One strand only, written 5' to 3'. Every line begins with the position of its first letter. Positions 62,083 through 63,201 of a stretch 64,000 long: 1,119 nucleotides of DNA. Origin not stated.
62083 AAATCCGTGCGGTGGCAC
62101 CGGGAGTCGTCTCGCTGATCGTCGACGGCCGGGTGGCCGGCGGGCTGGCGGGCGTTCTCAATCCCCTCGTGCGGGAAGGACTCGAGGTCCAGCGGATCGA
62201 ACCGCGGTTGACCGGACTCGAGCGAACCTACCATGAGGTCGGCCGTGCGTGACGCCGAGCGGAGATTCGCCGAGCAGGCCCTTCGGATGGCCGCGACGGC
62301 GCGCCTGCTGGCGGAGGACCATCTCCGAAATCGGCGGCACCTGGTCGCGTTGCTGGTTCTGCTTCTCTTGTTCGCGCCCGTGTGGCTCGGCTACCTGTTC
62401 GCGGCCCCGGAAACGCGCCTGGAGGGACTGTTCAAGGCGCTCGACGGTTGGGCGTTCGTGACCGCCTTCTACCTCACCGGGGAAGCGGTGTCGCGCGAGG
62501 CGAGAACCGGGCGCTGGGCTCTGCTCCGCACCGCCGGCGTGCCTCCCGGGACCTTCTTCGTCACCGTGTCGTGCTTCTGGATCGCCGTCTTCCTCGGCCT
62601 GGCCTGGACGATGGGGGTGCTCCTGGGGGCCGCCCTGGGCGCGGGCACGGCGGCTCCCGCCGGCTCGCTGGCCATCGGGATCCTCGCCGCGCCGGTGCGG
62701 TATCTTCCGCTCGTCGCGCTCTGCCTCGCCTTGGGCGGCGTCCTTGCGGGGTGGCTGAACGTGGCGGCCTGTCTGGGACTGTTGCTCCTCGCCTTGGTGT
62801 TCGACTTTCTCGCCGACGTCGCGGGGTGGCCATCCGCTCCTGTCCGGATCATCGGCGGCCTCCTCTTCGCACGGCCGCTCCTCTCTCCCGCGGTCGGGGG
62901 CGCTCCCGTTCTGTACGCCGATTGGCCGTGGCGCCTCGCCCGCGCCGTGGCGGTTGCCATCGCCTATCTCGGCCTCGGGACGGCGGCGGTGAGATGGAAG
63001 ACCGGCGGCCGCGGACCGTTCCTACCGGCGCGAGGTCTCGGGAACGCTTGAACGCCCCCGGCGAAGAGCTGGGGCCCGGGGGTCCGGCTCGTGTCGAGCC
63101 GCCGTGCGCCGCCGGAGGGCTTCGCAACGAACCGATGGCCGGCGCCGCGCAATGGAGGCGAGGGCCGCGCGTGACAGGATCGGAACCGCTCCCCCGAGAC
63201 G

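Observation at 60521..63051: Cys-rich lipoprotein followed by a dedicated ABC-2 ATPase/permease pair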

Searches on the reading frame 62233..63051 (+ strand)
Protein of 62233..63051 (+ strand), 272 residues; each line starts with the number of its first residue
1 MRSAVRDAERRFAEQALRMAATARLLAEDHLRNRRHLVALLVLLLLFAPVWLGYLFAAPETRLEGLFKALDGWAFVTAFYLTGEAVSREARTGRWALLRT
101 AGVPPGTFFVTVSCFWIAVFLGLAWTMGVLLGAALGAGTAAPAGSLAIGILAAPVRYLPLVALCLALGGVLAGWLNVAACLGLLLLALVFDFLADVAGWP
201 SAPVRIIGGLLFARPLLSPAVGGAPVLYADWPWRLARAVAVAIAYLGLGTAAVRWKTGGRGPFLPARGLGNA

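Call 3: search_protein_families(library=pfam, proteins=[window:62233-63051:+], max_evalue=0.1)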
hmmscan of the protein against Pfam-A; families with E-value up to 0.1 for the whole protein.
window:62233-63051:+ (272 aa): 0 families
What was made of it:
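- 62233..63051 (+): Membrane subunit, 272 aa, about 6 hydrophobic helices, overlapping the ATPase gene by 20 nt. The window protein itself has no Pfam hit (call 3).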

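Call 4: search_protein_families(library=ncbifam, proteins=[window:62233-63051:+], max_evalue=0.1)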
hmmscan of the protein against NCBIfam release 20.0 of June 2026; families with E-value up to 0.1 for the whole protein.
window:62233-63051:+ (272 aa): 0 families

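Call 12: find_homologous_proteins(query=window:62233-63048:+, max_evalue=0.001)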
Query window:62233-63048:+ (272 aa): 1 proteins with E <= 0.001 among 8000 candidates.
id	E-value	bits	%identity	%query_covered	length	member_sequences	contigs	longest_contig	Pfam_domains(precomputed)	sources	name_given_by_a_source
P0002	8.5e-164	562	100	99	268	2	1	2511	-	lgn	-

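Call 39: search_protein_families(library=pfam, proteins=[window:62233-63048:+], max_evalue=10)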
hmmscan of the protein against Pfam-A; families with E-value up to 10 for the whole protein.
window:62233-63048:+ (272 aa): 0 families

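Call 43: search_protein_families(library=padloc, proteins=[window:62233-63048:+], max_evalue=0.01)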
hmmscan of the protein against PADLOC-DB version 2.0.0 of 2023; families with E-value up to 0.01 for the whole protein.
window:62233-63048:+ (272 aa): 0 families

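Call 46: search_solved_structures(query=A3, max_evalue=10)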
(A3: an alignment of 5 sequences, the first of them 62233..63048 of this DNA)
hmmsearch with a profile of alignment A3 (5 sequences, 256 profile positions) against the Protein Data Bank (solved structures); distinct sequences matched with E-value up to 10: 0.

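Call 61: predict_structure(protein=window:62233-63048:+)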
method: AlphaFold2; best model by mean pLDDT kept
length: 272 residues; sequences in the alignment: 1
mean_pLDDT: 56.6   pTM: 0.34
mean pLDDT of the five models: 56.6, 49.7, 49.2, 48.8, 43.5
residues with pLDDT >= 90: 1; 70-90: 20; 50-70: 178; < 50: 73
segments of 3 or more residues with pLDDT < 50: 141-155, 169-174, 198-201, 203-206, 213-234, 253-255, 263-272
pLDDT, mean of each block of 10 residues (from residue 1): 77 75 66 66 63 60 66 64 63 62 54 56 61 58 45 47 50 50 60 50 50 46 40 50 57 53 44 36
secondary structure, 60 per line:
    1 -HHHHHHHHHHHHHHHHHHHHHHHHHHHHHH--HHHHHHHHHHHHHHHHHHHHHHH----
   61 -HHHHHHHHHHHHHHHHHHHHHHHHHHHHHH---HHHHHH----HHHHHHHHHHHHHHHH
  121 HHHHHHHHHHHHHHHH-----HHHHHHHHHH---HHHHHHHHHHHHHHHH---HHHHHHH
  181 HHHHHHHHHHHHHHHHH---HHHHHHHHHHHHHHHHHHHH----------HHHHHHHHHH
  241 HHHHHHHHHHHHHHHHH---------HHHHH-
elements in order: H2-31 H34-56 H62-91 H95-100 H105-136 H142-151 H155-170 H174-197 H201-220 H231-257 H267-271
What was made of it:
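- Tried and rejected: The single-sequence model was too poor to search (call 61).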
